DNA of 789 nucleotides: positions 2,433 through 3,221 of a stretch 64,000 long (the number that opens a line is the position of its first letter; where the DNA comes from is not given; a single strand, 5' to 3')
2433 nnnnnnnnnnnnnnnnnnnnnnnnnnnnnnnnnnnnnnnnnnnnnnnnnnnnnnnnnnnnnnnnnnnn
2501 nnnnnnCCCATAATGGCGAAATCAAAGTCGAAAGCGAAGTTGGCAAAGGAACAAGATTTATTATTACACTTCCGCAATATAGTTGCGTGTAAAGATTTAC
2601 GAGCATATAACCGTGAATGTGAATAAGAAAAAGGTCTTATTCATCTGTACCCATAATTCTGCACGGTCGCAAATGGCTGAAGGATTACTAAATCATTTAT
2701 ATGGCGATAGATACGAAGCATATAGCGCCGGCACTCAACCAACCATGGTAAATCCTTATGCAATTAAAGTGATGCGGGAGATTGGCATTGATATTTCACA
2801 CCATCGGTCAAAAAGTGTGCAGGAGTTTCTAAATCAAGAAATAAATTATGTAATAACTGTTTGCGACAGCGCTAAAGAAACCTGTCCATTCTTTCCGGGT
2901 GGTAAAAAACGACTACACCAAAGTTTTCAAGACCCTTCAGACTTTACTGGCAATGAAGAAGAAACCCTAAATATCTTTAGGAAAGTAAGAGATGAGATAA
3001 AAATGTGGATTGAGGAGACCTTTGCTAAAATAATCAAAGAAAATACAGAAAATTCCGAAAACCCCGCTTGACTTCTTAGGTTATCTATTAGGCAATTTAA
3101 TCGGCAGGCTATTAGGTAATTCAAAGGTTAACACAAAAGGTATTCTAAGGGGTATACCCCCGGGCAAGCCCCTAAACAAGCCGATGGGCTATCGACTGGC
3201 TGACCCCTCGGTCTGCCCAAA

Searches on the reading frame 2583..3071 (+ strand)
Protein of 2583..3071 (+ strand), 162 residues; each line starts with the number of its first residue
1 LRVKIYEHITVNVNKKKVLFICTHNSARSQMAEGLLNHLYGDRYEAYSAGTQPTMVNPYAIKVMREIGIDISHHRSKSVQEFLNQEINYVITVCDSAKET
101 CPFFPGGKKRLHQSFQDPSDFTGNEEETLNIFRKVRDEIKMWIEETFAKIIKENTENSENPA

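Call 16: search_protein_families(library=pfam, proteins=[window:2583-3071:+])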
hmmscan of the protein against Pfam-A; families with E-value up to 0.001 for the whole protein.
window:2583-3071:+ (162 aa): 1 family
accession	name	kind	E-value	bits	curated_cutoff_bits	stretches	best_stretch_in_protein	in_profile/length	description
PF01451.26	LMWPc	-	5e-20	72.6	23.2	1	18-141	1-138/144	Low molecular weight phosphotyrosine protein phosphatase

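Call 81: search_protein_families(library=ncbifam, proteins=[window:2583-3071:+], max_evalue=0.01)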
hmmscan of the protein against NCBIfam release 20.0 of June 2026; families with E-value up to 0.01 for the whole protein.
window:2583-3071:+ (162 aa): 3 families
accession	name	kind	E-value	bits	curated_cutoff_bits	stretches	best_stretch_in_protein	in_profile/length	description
TIGR02691.1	arsC_pI258_fam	equivalog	1.6e-39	135.1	174.3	1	18-144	1-127/129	arsenate reductase (thioredoxin)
NF010053.0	PRK13530.1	subfamily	9.2e-36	123.1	215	1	14-145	2-127/133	arsenate reductase (thioredoxin)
TIGR02689.1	ars_reduc_gluta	equivalog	1.1e-24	87.1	157.6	1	16-144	1-123/126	arsenate reductase, glutathione/glutaredoxin type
